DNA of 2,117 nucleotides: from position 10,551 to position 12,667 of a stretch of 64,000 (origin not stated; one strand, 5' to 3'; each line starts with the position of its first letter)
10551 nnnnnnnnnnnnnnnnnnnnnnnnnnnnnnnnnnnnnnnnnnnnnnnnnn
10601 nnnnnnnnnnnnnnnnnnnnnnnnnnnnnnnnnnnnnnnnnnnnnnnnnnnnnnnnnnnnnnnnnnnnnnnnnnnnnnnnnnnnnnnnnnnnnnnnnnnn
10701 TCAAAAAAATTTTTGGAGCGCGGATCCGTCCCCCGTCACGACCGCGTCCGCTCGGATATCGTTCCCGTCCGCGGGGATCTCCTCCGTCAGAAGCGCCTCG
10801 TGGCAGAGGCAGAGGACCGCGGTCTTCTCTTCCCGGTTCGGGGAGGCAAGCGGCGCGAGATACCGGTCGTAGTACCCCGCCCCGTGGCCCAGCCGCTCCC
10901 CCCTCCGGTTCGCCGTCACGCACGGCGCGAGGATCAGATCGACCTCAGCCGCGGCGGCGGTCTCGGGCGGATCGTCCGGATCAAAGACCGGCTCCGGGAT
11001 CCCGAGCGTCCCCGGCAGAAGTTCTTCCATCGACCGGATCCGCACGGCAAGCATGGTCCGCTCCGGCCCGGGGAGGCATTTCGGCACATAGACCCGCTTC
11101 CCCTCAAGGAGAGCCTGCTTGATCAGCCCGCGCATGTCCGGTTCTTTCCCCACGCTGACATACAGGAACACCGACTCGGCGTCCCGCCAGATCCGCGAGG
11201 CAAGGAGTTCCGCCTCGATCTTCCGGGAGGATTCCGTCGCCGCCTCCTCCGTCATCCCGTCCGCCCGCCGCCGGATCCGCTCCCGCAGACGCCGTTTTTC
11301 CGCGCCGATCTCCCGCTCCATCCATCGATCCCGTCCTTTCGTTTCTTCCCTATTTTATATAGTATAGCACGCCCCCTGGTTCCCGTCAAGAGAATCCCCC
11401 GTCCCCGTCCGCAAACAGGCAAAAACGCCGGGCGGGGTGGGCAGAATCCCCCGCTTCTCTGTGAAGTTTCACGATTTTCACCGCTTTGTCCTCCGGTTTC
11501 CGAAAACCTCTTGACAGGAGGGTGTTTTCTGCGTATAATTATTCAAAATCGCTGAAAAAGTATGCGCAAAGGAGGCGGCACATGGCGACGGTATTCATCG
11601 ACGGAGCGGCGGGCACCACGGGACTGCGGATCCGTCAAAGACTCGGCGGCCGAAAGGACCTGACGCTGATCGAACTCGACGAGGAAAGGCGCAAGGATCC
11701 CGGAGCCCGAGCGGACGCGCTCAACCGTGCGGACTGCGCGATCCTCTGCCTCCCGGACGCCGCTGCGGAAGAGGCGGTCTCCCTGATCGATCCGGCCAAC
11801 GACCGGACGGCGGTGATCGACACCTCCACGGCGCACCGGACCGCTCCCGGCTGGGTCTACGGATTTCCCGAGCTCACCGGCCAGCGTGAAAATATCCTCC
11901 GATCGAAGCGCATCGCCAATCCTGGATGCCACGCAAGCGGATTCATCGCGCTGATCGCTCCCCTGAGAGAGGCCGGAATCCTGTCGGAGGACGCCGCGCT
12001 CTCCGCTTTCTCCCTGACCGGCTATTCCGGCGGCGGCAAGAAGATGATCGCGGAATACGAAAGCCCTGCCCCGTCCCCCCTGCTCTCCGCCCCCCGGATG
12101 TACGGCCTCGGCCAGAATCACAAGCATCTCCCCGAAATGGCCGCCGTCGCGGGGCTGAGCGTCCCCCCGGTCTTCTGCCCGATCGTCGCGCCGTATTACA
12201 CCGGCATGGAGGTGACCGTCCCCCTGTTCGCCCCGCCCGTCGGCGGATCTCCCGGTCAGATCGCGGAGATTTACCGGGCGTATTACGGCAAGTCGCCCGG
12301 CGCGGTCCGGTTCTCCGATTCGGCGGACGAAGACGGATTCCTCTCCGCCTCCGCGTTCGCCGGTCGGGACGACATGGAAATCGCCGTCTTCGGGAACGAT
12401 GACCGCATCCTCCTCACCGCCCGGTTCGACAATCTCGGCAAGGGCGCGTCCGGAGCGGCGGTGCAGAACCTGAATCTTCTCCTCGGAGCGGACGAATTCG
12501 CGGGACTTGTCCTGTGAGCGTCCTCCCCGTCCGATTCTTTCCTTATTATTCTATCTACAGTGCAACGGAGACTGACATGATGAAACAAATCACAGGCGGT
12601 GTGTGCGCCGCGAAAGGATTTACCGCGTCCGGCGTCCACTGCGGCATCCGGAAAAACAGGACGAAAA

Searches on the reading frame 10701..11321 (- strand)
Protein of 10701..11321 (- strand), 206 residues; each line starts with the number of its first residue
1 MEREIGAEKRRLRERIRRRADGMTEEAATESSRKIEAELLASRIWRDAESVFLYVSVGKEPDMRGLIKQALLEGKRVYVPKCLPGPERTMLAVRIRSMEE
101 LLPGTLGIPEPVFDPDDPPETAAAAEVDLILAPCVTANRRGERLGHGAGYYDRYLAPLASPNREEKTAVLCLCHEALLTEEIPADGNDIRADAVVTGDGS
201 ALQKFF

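Call 59: search_protein_families(library=pfam, proteins=[window:10701-11321:-], max_evalue=0.01)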
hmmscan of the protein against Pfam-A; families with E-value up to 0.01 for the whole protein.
window:10701-11321:- (206 aa): 1 family
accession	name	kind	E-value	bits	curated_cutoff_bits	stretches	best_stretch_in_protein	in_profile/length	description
PF01812.26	5-FTHF_cyc-lig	-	5e-37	128.1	27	1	9-196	1-185/186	5-formyltetrahydrofolate cyclo-ligase family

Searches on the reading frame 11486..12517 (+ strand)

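Call 59: search_protein_families(library=pfam, proteins=[window:11486-12517:+], max_evalue=0.01)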
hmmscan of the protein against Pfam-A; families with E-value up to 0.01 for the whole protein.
window:11486-12517:+ (343 aa): 2 families
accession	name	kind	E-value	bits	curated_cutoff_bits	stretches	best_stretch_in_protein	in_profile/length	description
PF22698.1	Semialdhyde_dhC_1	-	5.2e-20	72.4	27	1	148-316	1-165/165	Semialdehyde dehydrogenase, dimerisation domain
PF01118.30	Semialdhyde_dh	-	2e-06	28.6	26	1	74-131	59-114/121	Semialdehyde dehydrogenase, NAD binding domain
